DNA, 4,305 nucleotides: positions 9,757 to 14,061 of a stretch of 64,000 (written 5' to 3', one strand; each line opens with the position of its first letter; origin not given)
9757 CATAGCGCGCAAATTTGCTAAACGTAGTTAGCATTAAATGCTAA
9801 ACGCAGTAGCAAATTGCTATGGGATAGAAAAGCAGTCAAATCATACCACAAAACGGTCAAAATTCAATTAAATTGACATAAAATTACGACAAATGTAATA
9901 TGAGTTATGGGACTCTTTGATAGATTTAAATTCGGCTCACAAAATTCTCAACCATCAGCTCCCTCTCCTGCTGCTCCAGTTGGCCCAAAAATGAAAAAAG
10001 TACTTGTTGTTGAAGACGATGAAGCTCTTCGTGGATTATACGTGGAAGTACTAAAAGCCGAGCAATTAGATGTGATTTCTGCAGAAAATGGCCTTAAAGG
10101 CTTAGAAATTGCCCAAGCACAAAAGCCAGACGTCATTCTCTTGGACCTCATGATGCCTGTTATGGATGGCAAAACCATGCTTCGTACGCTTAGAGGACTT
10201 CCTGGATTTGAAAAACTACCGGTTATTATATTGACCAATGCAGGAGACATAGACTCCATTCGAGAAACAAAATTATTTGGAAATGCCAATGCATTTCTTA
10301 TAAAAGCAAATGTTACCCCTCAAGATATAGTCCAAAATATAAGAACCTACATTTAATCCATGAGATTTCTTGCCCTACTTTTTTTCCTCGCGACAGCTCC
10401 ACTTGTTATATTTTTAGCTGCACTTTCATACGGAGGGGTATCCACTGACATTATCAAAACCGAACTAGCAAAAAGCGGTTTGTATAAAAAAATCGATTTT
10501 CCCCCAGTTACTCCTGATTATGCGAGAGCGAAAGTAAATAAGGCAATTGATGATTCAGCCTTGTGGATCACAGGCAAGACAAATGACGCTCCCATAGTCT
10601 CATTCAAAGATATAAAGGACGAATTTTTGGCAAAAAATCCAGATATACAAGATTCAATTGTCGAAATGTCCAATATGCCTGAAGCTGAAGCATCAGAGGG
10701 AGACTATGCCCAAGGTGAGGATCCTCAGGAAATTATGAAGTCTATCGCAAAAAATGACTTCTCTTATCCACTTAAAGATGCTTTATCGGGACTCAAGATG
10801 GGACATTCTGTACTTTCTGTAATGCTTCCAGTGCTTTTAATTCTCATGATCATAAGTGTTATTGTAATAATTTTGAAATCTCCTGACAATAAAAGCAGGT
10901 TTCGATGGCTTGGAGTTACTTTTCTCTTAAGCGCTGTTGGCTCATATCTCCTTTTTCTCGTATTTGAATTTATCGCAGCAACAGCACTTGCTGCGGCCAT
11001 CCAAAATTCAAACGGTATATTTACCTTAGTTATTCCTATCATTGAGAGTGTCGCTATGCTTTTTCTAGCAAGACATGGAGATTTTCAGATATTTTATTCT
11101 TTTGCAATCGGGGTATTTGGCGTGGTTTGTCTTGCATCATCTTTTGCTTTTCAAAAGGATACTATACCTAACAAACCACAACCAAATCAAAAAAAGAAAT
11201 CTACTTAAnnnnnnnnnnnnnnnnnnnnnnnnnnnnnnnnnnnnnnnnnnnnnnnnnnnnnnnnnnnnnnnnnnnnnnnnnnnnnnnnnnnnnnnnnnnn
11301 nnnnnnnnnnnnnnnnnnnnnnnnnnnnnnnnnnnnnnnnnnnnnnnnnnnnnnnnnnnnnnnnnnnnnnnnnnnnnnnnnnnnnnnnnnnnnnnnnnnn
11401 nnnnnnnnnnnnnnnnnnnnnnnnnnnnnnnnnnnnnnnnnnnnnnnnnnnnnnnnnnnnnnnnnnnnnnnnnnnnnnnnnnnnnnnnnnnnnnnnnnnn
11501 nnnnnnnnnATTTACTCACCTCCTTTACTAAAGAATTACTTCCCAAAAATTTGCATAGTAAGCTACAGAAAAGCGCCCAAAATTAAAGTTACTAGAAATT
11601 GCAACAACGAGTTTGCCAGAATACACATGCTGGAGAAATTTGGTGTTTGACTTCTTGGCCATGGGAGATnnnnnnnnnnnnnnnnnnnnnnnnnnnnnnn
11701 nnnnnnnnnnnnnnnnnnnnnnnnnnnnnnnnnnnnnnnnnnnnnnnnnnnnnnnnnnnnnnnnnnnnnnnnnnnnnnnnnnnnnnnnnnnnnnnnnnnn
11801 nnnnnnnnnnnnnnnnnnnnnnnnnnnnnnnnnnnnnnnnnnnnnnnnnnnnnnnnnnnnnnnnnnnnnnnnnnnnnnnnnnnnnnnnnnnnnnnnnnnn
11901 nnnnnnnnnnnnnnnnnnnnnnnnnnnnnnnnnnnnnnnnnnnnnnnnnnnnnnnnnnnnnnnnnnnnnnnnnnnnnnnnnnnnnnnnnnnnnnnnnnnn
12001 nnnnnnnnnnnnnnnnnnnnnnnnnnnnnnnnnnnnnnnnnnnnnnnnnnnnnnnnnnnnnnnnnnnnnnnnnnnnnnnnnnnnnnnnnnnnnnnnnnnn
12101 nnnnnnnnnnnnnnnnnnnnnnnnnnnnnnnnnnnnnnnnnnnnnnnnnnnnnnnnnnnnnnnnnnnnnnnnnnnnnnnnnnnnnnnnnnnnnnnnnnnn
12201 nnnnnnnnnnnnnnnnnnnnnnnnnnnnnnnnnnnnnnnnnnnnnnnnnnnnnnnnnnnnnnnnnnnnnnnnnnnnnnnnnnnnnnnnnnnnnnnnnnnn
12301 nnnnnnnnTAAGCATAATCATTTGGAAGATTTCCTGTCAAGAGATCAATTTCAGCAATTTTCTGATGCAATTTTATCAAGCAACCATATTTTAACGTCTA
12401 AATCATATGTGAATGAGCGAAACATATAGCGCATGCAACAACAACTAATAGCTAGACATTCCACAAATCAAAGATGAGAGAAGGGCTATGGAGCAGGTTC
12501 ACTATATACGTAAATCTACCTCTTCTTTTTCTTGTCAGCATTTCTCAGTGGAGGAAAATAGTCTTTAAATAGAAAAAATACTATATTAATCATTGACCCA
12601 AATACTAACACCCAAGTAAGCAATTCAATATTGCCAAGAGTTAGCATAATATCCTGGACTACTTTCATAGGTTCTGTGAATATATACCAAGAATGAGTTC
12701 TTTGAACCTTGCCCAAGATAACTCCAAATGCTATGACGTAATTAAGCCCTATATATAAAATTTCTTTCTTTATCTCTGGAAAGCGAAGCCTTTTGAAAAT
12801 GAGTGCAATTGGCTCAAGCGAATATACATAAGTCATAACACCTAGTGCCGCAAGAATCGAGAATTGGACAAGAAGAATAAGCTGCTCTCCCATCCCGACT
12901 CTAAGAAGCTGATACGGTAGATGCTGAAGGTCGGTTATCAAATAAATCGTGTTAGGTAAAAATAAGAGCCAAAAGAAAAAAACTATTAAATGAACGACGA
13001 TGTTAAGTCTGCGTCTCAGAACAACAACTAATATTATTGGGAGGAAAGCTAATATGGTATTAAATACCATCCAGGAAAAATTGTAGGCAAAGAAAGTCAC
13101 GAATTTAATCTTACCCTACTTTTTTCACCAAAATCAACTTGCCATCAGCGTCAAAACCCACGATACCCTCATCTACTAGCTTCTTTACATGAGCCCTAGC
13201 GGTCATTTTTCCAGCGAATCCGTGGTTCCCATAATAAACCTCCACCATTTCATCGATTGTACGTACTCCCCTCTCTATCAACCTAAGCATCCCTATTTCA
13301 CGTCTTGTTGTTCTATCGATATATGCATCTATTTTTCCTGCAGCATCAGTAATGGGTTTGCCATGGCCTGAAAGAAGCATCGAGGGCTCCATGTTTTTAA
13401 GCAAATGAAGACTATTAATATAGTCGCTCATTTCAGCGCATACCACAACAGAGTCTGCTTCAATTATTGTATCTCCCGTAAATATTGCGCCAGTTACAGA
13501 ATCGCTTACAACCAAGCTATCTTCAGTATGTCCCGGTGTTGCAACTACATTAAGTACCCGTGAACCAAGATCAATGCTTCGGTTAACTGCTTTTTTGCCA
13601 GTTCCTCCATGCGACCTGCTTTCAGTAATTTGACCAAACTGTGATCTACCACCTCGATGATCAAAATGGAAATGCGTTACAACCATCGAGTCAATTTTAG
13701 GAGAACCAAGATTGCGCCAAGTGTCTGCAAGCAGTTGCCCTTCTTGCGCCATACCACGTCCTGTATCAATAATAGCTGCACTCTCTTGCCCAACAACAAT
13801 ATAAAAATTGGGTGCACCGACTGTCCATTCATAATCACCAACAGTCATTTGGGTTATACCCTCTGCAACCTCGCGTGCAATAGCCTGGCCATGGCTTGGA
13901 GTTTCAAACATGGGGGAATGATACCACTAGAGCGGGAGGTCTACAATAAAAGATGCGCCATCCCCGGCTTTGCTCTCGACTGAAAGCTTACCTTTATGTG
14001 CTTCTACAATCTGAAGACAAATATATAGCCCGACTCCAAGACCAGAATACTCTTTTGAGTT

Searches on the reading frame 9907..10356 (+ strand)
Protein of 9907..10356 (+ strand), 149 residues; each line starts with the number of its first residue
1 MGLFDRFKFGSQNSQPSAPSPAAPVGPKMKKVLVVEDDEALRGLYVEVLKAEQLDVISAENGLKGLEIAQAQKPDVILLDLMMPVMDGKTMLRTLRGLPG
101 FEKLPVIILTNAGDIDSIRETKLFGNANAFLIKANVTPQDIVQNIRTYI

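Call 15: search_protein_families(library=pfam, proteins=[window:9907-10356:+], max_evalue=0.001)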
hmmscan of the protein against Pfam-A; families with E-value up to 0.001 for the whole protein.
window:9907-10356:+ (149 aa): 1 family
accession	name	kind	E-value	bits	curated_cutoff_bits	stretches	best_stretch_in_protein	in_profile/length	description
PF00072.30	Response_reg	-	2.4e-21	76.4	30.2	1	32-145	1-110/111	Response regulator receiver domain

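Call 16: find_encoding_contigs(protein=window:9907-10356:+, flank=6000, max_places=8)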
Protein window:9907-10356:+ (149 aa): 23 contigs read that carry it; 8 places shown.
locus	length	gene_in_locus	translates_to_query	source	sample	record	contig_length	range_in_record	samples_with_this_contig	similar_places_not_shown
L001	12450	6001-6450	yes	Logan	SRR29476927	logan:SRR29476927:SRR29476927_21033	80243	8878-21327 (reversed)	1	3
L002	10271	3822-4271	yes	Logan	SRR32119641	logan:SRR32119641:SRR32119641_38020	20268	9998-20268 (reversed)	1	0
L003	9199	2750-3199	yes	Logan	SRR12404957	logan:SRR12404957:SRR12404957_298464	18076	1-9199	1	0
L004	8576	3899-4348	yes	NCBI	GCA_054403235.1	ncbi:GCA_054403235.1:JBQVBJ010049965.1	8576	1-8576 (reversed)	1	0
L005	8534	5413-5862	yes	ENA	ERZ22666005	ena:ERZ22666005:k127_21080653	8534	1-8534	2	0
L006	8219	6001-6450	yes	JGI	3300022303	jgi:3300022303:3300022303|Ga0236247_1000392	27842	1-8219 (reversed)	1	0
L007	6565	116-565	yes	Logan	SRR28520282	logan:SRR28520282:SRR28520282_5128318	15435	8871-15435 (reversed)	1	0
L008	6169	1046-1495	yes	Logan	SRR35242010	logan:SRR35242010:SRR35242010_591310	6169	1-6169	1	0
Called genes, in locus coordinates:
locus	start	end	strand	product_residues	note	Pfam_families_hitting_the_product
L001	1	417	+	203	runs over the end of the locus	PF23477:zf_Tbcl_2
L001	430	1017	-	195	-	PF14014:DUF4230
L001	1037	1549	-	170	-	-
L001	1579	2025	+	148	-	PF00072:Response_reg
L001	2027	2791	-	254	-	PF01145:Band_7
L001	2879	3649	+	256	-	PF00702:Hydrolase (faint), PF05116:S6PP, PF08282:Hydrolase_3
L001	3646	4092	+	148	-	PF03734:YkuD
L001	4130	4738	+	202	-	-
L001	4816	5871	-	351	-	-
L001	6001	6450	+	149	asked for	PF00072:Response_reg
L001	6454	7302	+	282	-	-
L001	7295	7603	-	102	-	PF09685:MamF_MmsF (weak)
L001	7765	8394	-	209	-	-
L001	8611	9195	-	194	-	PF07099:DUF1361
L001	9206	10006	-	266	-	PF00753:Lactamase_B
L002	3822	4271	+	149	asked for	PF00072:Response_reg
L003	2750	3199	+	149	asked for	PF00072:Response_reg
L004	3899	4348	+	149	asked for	PF00072:Response_reg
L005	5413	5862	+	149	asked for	PF00072:Response_reg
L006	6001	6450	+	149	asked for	PF00072:Response_reg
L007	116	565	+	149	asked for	PF00072:Response_reg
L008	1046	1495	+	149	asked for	PF00072:Response_reg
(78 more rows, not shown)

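Call 47: list_cluster_members(proteins=[window:9907-10356:+, window:7548-7994:+, window:5929-6693:-, window:2561-3688:+, window:18019-20151:-, window:28553-30031:+, window:39348-40691:-, window:45269-46384:-, window:54462-55778:+, window:8718-9692:-])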
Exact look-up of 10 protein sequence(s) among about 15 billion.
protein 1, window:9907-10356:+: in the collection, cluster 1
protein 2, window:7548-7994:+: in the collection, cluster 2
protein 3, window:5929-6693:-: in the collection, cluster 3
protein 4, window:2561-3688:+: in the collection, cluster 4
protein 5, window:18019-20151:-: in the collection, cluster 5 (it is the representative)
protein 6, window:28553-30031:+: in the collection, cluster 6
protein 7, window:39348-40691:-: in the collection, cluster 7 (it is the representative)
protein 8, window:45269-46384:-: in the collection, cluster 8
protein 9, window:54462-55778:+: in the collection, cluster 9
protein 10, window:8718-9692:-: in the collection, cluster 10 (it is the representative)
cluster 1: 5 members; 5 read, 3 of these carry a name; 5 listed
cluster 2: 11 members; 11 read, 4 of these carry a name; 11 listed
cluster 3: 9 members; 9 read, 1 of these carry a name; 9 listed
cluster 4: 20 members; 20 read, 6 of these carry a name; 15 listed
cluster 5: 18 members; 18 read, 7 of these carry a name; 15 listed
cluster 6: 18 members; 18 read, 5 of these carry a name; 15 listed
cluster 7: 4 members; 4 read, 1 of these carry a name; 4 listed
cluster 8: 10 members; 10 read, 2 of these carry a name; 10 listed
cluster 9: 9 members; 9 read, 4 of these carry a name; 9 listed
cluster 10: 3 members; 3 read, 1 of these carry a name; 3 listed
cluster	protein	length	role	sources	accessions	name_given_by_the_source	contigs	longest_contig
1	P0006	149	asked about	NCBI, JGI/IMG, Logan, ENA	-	CheY-like chemotaxis protein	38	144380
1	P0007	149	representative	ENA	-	-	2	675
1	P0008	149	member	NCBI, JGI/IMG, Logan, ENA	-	CheY-like chemotaxis protein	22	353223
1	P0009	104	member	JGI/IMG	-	CheY-like chemotaxis protein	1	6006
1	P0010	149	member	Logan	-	-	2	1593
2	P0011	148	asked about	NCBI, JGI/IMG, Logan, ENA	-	lipoprotein-anchoring transpeptidase ErfK/SrfK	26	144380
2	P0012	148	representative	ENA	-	-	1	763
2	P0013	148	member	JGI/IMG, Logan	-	lipoprotein-anchoring transpeptidase ErfK/SrfK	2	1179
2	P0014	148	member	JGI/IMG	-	lipoprotein-anchoring transpeptidase ErfK/SrfK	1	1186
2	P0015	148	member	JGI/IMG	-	lipoprotein-anchoring transpeptidase ErfK/SrfK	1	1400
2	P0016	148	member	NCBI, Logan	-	-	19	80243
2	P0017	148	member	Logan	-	-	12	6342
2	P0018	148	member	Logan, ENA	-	-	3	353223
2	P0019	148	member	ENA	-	-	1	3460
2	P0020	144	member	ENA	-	-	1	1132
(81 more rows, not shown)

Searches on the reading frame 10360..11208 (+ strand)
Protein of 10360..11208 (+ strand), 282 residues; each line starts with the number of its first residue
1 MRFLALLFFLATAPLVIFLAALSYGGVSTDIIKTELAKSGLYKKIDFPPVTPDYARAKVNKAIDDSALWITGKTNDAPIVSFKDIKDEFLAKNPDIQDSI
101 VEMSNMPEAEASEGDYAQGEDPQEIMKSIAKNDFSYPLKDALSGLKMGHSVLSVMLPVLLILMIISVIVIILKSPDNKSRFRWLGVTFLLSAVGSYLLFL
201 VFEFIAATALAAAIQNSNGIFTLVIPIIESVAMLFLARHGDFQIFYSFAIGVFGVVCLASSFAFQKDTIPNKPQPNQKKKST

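Call 15: search_protein_families(library=pfam, proteins=[window:10360-11208:+], max_evalue=0.001)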
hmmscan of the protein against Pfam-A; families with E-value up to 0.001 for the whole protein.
window:10360-11208:+ (282 aa): 0 families

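Call 65: find_homologous_proteins(query=window:10360-11208:+, max_evalue=0.00001)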
Query window:10360-11208:+ (282 aa): 9 proteins with E <= 0.00001 among 5414 candidates.
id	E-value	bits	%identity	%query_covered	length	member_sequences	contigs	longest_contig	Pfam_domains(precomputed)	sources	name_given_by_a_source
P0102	4.7e-177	605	100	100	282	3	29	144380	-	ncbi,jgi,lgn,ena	jgi:uncharacterized membrane protein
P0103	1.5e-141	489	77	100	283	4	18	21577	-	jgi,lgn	jgi:hypothetical protein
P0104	3.6e-112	392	62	94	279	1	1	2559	-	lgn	-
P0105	2.3e-109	383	59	95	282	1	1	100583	-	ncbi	-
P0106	6.4e-107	375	59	100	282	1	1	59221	-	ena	-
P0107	2.5e-101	357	57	100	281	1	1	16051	-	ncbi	-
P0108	1.7e-48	184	35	97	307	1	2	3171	-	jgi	jgi:hypothetical protein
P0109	3.3e-46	176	34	99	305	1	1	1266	-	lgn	-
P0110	2.5e-38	150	31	99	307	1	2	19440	-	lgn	-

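Call 66: find_encoding_contigs(protein=P0106, flank=7000, max_places=2)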
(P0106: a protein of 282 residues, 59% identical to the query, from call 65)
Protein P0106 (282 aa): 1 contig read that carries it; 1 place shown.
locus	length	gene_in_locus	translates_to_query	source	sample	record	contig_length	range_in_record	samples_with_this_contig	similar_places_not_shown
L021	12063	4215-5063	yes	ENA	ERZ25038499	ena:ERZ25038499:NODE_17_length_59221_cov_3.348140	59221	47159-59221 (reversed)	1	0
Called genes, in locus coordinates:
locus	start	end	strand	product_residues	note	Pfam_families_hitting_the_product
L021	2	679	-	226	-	?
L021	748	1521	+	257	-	PF00702:Hydrolase (faint), PF05116:S6PP (faint), PF08282:Hydrolase_3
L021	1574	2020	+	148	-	PF03734:YkuD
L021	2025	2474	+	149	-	PF03734:YkuD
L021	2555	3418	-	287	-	-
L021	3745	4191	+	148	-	PF00072:Response_reg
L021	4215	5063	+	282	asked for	-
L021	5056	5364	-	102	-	PF09685:MamF_MmsF (weak)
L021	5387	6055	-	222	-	-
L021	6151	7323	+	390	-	PF03320:FBPase_glpX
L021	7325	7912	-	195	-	PF07099:DUF1361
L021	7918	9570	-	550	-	PF01565:FAD_binding_4, PF02913:FAD-oxidase_C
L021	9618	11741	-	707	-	PF00723:Glyco_hydro_15, PF00480:ROK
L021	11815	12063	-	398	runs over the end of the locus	PF01566:Nramp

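Call 67: find_encoding_contigs(protein=P0107, flank=7000, max_places=2)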
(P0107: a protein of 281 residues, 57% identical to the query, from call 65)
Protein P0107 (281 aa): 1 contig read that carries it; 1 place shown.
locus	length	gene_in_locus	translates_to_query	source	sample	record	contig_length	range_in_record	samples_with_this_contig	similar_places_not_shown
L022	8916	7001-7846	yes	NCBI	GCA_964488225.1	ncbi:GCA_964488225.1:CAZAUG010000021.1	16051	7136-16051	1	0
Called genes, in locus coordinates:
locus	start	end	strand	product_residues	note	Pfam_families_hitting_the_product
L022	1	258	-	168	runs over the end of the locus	-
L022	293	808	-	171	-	PF00486:Trans_reg_C (weak)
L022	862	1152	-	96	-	PF12732:YtxH (weak)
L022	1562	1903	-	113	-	PF00581:Rhodanese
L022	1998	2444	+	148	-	PF00072:Response_reg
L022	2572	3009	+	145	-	-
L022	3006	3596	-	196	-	-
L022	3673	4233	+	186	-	-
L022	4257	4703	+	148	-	PF03734:YkuD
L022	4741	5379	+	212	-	-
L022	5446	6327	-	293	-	-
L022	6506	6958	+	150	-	PF00072:Response_reg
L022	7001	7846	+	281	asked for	-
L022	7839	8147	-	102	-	PF09685:MamF_MmsF (weak)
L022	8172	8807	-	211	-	-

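Call 68: find_encoding_contigs(protein=P0110, flank=7000, max_places=2)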
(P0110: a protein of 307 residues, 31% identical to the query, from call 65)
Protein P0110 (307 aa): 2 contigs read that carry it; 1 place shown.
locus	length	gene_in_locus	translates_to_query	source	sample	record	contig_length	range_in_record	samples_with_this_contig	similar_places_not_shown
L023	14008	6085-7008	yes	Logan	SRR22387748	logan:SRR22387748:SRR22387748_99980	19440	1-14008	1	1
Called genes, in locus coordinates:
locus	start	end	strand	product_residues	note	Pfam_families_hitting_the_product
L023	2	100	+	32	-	?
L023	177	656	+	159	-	PF00177:Ribosomal_S7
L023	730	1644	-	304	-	PF03881:Fructosamin_kin, PF01636:APH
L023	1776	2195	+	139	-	PF13420:Acetyltransf_4, PF00583:Acetyltransf_1, PF13673:Acetyltransf_10, PF13508:Acetyltransf_7, PF08445:FR47 (weak)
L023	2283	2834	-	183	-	PF13521:AAA_28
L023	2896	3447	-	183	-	-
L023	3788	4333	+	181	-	PF07638:Sigma70_ECF, PF12645:HTH_16 (weak), PF04542:Sigma70_r2, PF08281:Sigma70_r4_2, PF04545:Sigma70_r4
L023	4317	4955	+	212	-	-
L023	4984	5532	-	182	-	-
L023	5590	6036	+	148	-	PF00072:Response_reg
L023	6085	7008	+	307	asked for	-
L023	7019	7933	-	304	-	-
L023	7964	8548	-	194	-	PF07099:DUF1361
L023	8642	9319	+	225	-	-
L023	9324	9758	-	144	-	-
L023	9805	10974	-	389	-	PF00438:S-AdoMet_synt_N, PF02772:S-AdoMet_synt_M, PF02773:S-AdoMet_synt_C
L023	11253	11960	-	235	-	PF00160:Pro_isomerase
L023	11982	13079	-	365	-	PF01321:Creatinase_N, PF00557:Peptidase_M24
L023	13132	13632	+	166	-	PF15891:Nuc_deoxyri_tr2 (weak)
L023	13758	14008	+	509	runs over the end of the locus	PF00117:GATase, PF07722:Peptidase_C26 (faint), PF02540:NAD_synthase (weak), PF00958:GMP_synt_C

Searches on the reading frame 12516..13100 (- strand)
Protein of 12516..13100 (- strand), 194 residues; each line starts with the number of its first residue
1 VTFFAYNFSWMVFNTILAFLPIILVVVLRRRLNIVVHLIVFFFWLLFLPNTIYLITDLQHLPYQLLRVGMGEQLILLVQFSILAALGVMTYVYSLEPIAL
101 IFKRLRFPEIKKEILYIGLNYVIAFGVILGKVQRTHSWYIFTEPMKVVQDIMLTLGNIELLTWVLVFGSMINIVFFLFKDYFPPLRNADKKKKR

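Call 15: search_protein_families(library=pfam, proteins=[window:12516-13100:-], max_evalue=0.001)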
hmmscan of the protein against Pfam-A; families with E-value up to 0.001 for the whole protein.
window:12516-13100:- (194 aa): 1 family
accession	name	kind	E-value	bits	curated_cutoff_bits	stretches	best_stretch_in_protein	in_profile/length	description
PF07099.16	DUF1361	-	6.6e-26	91.6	25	1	13-173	1-168/169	Protein of unknown function (DUF1361)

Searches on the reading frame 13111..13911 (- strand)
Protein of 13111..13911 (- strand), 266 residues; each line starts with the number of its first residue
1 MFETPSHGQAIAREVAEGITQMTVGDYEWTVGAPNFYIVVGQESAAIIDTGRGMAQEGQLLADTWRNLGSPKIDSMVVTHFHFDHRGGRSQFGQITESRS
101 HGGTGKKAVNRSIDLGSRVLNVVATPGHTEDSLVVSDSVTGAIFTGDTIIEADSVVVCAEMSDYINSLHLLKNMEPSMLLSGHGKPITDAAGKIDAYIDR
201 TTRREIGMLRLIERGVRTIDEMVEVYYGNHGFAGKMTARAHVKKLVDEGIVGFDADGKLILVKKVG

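Call 15: search_protein_families(library=pfam, proteins=[window:13111-13911:-], max_evalue=0.001)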
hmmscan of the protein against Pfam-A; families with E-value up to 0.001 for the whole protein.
window:13111-13911:- (266 aa): 1 family
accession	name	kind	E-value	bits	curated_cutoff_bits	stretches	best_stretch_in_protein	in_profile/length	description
PF00753.33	Lactamase_B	-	6.3e-17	62.6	22.7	2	30-88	2-59/196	Metallo-beta-lactamase superfamily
